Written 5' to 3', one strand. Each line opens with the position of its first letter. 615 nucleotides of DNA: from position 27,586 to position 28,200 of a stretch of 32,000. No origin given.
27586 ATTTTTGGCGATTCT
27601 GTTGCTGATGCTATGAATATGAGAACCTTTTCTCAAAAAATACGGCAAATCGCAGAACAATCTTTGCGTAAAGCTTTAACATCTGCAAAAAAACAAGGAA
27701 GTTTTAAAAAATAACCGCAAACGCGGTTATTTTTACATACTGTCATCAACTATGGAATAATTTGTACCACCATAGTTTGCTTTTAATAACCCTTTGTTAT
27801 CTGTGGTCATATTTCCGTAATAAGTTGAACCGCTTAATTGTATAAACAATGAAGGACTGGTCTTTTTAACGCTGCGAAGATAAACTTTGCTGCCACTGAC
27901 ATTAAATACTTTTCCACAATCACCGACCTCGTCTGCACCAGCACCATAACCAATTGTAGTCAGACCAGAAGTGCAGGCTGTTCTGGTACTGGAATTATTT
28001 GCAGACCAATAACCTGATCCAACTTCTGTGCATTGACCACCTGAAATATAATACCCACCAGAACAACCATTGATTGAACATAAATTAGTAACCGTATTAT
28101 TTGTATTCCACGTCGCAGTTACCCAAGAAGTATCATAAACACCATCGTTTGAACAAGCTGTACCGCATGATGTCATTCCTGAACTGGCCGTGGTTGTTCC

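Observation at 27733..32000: Tandem paralogs encoding exported, eukaryote-like cysteine-rich module arrays (candidate variable surface-protein system)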

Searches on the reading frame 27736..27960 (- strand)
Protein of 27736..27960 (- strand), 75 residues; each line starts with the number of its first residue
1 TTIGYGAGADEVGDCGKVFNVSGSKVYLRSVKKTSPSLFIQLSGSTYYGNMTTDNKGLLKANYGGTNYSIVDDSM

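Call 36: search_protein_representatives(alignment_id=A3)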
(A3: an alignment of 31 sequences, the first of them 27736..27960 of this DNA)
Query: 31 sequences, 75 profile positions. Proteins with E-value up to 0.001 (for the whole library): 608; up to 1e-10: 392; up to 1e-30: 10. The best 150 are listed.
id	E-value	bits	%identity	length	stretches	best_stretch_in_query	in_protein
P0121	8.2e-32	125.5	-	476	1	1-75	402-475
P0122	2.1e-31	124.2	-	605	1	1-75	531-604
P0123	3.2e-31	123.7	-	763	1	1-75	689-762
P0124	3.9e-31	123.4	-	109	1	1-75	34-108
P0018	4.1e-31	123.3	-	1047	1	1-75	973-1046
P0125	5.3e-31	122.9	-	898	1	1-75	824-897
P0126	5.6e-31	122.9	-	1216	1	1-75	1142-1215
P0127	5.6e-31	122.9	-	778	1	1-75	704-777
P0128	6.2e-31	122.7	-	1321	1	1-75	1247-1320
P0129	1.0e-30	122.0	-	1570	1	1-75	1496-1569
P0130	1.1e-30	121.9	-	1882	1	1-75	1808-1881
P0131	1.2e-30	121.8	-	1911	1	1-75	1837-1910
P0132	1.4e-30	121.5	-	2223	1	1-75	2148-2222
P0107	1.9e-30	121.2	-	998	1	1-75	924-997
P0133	2.5e-30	120.8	-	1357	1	1-75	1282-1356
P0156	1.8e-28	114.8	-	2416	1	2-74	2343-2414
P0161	4.7e-28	113.5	-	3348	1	1-75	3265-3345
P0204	1.2e-25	105.7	-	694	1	1-75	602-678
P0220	1.1e-24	102.7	-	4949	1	1-75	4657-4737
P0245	5.1e-24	100.6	-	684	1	2-75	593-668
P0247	7.3e-24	100.1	-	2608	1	1-75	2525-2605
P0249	7.8e-24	100.0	-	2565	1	1-75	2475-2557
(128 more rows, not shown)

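Call 39: find_related_loci(query=A3, collection=genome_contigs, flank=6000)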
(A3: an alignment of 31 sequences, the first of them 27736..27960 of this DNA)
Query A3 (75 aa) in genome_contigs; peptide patterns used: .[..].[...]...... (x = any residue, [..] = any of these).
202 stretches matched a pattern; 136 encode a relative of the query (tblastn E <= 1e-3); the best 80 are kept; 80 distinct loci.
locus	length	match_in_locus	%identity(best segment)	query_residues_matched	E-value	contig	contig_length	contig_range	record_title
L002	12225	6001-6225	69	1-75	3e-32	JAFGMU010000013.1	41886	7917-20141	MAG: Alphaproteobacteria bacterium isolate Zod_Metabat.497 k87_3019545, whole genome shotgun sequence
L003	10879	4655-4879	68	1-75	7e-32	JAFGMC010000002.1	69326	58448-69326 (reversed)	MAG: Alphaproteobacteria bacterium isolate Zod_Metabat.441 k87_898048, whole genome shotgun sequence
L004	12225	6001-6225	65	1-75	1e-29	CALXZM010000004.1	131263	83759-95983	MAG: uncultured Alphaproteobacteria bacterium isolate BRZ_LB__bin18 genome assembly, contig: BRZ_LB__NODE_140_length_131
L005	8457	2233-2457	64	1-75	6e-29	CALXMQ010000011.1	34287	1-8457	MAG: uncultured Alphaproteobacteria bacterium isolate BRZ_KT__bin2 genome assembly, contig: BRZ_KT__NODE_934_length_3428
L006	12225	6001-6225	64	1-75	7e-29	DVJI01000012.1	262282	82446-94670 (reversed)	MAG TPA_asm: Candidatus Enterousia intestinigallinarum isolate ChiGjej3B3-5194 ChiGjej3B3M5__C728095_L262282_SRR6323341,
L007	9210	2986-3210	64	1-75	3e-28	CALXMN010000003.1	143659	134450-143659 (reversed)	MAG: uncultured Alphaproteobacteria bacterium isolate BRZ_KQ__bin82 genome assembly, contig: BRZ_KQ__NODE_178_length_143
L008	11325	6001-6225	63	1-75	4e-28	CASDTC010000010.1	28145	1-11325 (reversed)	uncultured proteobacterium isolate T11_L1_319319_idba_bin.126 genome assembly, contig: T11_L1_319319_idba_bin.126.fa_sca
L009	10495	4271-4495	61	1-75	4e-28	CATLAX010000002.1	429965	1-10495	MAG TPA_asm: uncultured Alphaproteobacteria bacterium isolate MGG05853_1680015463 genome assembly, contig: ERR3199562_11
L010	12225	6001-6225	61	1-75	2e-27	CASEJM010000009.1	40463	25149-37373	uncultured proteobacterium isolate Batch3_idba_bin.193 genome assembly, contig: Batch3_idba_bin.193.fa_k87_5480169, whol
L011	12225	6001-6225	64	1-75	1e-27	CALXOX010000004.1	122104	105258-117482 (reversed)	MAG: uncultured Alphaproteobacteria bacterium isolate BRZ_MD__bin1 genome assembly, contig: BRZ_MD__NODE_198_length_1221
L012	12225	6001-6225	63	1-75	2e-27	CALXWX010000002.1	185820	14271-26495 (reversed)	MAG: uncultured Alphaproteobacteria bacterium isolate BRZ_EC__bin9 genome assembly, contig: BRZ_EC__NODE_90_length_18582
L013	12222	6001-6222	64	1-74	3e-27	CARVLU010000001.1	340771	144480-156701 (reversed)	MAG TPA_asm: uncultured Alphaproteobacteria bacterium isolate MGBC118324 genome assembly, contig: MGBC118324.1, whole ge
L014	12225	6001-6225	63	1-75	4e-27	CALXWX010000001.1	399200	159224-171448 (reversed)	MAG: uncultured Alphaproteobacteria bacterium isolate BRZ_EC__bin9 genome assembly, contig: BRZ_EC__NODE_9_length_399200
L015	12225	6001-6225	61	1-75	5e-27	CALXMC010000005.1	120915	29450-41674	MAG: uncultured Alphaproteobacteria bacterium isolate BRZ_EE__bin33 genome assembly, contig: BRZ_EE__NODE_255_length_120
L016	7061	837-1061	60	1-75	5e-27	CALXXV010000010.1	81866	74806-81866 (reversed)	MAG: uncultured Alphaproteobacteria bacterium isolate E08__bin46 genome assembly, contig: E08__k127_288357, whole genome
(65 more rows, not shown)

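Call 69: search_protein_families(library=pfam, proteins=[P0161, P0247, P0249, P0204, P0245], max_evalue=0.001)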
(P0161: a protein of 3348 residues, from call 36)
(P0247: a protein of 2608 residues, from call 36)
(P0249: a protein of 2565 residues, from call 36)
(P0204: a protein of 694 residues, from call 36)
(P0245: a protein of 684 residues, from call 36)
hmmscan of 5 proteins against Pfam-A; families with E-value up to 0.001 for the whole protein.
P0161 (3348 aa): 0 families

P0247 (2608 aa): 1 family
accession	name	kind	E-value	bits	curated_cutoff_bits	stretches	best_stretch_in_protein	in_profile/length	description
PF09479.16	Flg_new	-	1.4e-24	86.4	27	3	900-971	1-65/65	Listeria-Bacteroides repeat domain (List_Bact_rpt)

P0249 (2565 aa): 4 families
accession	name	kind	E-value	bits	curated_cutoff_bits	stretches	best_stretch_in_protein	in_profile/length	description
PF13306.12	LRR_5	-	7.1e-19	68.4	27.7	0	1135-1233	16-121/127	BspA type Leucine rich repeat region (6 copies)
PF07699.19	Ephrin_rec_like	-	3.9e-16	59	23.1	3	2341-2382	7-48/48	Tyrosine-protein kinase ephrin type A/B receptor-like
PF00801.26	PKD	-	2.9e-08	34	23.5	0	1385-1441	6-63/80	PKD domain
PF18911.6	PKD_4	-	0.00012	22.5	27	0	1385-1444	11-69/85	PKD domain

P0204 (694 aa): 0 families

P0245 (684 aa): 1 family
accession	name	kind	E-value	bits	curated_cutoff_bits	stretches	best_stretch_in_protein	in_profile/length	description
PF07699.19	Ephrin_rec_like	-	6.8e-07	29.4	23.1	1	310-359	1-48/48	Tyrosine-protein kinase ephrin type A/B receptor-like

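Call 82: find_encoding_contigs(protein=P0156, flank=10000, max_places=3)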
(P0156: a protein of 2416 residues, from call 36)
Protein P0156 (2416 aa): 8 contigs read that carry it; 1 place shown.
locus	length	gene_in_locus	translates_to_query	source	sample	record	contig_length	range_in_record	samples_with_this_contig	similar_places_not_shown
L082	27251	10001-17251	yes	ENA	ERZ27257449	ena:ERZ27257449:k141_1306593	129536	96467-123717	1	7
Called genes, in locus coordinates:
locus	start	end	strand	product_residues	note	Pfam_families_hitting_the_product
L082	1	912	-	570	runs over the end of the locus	PF03485:Arg_tRNA_synt_N, PF00750:tRNA-synt_1d, PF05746:DALR_1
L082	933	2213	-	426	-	PF00512:HisKA (weak), PF02518:HATPase_c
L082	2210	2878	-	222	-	PF00072:Response_reg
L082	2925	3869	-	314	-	-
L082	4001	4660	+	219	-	PF02129:Peptidase_S15, PF12697:Abhydrolase_6 (weak), PF00561:Abhydrolase_1, PF12146:Hydrolase_4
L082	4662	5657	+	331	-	PF01078:Mg_chelatase (faint), PF05496:RuvB_N, PF00004:AAA, PF07728:AAA_5, PF13173:AAA_14 (weak), PF17864:AAA_lid_4, PF05491:WHD_RuvB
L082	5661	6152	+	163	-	PF00293:NUDIX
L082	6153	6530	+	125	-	PF13279:4HBT_2, PF03061:4HBT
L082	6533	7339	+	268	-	-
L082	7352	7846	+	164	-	PF01618:MotA_ExbB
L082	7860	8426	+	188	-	PF13302:Acetyltransf_3, PF00583:Acetyltransf_1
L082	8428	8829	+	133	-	PF02472:ExbD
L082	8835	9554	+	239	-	-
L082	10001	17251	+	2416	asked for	PF09479:Flg_new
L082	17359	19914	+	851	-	-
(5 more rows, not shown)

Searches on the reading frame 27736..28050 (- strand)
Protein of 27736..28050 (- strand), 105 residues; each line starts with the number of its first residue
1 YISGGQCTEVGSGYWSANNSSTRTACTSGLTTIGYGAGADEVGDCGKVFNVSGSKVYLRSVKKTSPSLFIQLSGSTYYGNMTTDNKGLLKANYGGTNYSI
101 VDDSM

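Call 79: search_protein_families(library=ncbifam, proteins=[window:27736-28050:-], max_evalue=0.01)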
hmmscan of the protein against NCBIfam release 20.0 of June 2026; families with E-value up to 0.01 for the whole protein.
window:27736-28050:- (105 aa): 0 families
